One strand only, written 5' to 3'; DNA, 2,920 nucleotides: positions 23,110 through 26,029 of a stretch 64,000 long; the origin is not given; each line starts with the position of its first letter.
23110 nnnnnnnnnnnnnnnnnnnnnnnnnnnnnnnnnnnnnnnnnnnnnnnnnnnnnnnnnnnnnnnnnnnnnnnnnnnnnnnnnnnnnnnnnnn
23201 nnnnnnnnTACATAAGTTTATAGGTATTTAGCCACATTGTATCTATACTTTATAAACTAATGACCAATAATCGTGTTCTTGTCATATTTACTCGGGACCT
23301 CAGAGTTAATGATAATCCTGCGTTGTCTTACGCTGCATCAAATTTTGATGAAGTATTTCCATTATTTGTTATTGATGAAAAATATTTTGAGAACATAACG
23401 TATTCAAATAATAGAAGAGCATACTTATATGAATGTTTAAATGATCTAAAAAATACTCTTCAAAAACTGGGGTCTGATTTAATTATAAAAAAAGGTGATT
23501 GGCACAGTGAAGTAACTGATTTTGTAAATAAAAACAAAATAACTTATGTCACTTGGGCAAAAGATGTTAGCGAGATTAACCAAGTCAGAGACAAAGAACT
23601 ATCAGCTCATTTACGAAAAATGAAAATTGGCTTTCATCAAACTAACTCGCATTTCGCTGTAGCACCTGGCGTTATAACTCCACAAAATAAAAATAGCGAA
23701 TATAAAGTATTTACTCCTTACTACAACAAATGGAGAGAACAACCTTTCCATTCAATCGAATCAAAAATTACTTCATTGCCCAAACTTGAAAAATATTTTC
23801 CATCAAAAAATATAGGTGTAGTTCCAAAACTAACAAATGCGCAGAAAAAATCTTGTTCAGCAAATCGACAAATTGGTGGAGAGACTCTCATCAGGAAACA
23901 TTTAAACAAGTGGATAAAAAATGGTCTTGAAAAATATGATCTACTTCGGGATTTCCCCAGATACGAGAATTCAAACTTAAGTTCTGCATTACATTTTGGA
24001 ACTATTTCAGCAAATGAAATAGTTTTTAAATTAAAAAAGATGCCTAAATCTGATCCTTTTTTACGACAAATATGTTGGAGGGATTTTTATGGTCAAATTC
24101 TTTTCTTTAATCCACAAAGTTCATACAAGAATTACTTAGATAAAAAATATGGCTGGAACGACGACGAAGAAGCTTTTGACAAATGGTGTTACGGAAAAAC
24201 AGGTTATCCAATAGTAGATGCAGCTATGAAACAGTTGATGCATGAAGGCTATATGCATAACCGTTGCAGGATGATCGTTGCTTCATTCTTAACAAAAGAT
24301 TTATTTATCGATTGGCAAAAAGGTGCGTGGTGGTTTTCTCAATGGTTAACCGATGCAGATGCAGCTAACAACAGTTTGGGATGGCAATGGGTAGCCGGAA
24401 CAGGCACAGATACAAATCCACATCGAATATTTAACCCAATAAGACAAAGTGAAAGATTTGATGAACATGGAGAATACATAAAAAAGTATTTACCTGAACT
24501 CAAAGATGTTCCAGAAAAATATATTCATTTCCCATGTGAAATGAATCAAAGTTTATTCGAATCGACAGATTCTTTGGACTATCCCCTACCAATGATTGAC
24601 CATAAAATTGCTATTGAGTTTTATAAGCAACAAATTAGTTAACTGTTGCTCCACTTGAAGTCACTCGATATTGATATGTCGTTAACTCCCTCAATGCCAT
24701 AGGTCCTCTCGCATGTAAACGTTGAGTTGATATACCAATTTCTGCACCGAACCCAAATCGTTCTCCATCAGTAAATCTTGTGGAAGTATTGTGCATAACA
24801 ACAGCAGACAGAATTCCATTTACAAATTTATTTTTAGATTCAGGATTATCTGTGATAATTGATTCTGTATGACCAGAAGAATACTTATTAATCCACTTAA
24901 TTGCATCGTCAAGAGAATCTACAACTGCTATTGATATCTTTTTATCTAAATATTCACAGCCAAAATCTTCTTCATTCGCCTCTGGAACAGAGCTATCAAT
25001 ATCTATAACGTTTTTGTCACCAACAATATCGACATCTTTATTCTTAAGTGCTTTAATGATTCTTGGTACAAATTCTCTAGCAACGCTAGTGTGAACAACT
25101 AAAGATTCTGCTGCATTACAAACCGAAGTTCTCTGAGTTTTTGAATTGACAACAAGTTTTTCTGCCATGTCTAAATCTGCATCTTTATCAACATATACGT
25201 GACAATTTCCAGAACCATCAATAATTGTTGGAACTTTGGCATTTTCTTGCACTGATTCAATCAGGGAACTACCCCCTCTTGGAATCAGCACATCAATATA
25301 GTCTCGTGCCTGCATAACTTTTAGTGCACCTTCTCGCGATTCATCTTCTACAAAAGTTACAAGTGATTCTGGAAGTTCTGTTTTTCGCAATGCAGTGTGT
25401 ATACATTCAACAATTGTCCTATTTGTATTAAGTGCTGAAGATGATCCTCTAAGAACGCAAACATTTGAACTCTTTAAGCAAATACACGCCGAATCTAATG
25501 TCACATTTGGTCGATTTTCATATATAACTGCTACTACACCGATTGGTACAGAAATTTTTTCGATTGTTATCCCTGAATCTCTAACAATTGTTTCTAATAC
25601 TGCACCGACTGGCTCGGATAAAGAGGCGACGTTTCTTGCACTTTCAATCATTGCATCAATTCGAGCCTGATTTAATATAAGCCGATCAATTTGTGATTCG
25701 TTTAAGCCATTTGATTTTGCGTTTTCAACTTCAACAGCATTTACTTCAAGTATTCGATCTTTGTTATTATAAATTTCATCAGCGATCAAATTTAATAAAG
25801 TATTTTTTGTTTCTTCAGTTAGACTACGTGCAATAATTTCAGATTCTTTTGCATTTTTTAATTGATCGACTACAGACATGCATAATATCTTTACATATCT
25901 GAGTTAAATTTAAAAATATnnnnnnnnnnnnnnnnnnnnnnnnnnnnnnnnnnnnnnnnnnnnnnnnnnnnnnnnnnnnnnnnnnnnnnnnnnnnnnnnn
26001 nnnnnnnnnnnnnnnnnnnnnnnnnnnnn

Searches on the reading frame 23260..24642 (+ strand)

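Call 55: search_protein_families(library=pfam, proteins=[window:23260-24642:+], max_evalue=0.001)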
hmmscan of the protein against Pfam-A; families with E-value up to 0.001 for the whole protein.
window:23260-24642:+ (460 aa): 2 families
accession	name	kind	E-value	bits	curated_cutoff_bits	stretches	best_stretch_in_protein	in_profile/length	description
PF03441.19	FAD_binding_7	-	8.9e-73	244.4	27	1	267-455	1-197/203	FAD binding domain of DNA photolyase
PF00875.24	DNA_photolyase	-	8.4e-38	130.3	26.6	1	6-162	1-156/164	DNA photolyase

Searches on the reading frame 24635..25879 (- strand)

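Call 55: search_protein_families(library=pfam, proteins=[window:24635-25879:-], max_evalue=0.001)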
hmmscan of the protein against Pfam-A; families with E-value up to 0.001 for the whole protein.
window:24635-25879:- (414 aa): 2 families
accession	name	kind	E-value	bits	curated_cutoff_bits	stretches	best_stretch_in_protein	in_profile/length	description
PF00171.27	Aldedh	-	1.5e-21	77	23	2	8-283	36-298/461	Aldehyde dehydrogenase family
PF05893.19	LuxC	-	0.00036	20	21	1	115-282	92-263/401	Acyl-CoA reductase (LuxC)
